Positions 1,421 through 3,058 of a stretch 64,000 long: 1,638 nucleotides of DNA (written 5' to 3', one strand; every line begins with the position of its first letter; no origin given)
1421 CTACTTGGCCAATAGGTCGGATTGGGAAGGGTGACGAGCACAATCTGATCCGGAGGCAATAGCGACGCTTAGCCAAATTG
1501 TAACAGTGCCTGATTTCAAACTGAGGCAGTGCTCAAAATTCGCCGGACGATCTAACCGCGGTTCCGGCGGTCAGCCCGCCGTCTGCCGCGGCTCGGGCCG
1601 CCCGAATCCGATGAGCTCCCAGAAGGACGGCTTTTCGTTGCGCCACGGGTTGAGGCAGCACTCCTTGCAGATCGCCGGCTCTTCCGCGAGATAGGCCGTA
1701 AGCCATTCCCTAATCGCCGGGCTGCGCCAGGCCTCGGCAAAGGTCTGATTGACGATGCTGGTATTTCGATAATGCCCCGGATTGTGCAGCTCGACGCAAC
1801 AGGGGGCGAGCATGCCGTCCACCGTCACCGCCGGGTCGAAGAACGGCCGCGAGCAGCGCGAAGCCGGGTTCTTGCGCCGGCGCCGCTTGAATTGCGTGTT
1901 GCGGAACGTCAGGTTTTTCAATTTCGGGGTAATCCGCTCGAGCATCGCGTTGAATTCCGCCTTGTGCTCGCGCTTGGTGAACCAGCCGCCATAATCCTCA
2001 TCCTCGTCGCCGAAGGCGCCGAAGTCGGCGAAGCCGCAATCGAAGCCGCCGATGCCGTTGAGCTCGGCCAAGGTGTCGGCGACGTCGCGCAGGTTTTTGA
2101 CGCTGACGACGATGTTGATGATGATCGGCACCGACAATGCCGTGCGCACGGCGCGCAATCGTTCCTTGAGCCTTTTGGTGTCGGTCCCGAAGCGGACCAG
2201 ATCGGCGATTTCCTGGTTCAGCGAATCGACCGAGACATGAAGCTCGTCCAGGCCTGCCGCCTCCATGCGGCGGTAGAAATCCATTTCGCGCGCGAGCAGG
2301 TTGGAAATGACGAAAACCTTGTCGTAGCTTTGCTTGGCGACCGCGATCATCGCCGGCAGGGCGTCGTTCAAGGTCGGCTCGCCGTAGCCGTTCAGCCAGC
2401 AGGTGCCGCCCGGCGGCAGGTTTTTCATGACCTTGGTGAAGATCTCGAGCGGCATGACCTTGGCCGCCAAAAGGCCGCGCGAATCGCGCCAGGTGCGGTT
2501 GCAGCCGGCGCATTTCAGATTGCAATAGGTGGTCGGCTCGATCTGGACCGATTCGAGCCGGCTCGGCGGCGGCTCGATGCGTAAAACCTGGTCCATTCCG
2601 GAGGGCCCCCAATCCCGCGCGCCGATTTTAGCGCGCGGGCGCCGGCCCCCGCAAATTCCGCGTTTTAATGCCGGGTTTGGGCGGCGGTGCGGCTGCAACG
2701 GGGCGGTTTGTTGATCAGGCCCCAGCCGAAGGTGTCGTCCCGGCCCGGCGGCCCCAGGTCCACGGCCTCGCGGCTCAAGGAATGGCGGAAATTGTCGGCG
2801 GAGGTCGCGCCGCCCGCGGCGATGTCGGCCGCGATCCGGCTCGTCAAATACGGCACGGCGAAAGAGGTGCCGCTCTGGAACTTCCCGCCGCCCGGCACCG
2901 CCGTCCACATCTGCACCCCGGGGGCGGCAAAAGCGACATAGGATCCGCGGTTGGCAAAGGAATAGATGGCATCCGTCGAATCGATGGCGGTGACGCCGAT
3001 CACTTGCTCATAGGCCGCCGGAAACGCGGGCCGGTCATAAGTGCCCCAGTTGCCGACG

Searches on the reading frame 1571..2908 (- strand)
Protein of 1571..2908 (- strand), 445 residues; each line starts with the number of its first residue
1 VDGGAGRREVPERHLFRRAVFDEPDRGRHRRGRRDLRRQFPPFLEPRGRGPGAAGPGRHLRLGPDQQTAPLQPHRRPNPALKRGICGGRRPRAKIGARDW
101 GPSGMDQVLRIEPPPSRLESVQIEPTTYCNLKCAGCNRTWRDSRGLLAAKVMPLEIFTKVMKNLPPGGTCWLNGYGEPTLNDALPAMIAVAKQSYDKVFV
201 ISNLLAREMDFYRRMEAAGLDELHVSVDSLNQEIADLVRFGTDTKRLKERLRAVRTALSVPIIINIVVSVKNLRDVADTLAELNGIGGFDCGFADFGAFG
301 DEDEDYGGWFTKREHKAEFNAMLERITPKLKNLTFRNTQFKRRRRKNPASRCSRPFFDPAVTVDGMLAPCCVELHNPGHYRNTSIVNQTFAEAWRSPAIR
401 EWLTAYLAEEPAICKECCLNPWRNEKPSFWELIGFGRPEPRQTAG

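Call 82: search_protein_families(library=padloc, proteins=[window:1571-2908:-], max_evalue=0.00001)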
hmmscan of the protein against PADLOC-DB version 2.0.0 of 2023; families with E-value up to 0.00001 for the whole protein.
window:1571-2908:- (445 aa): 2 families
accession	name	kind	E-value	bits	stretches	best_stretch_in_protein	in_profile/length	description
PDLC02903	pVip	-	3.6e-12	44.3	1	126-280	7-158/257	Viperins not associated with kinases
PDLC02904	pVip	-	8.5e-10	36.6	1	126-275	10-156/262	Viperins associated with kinases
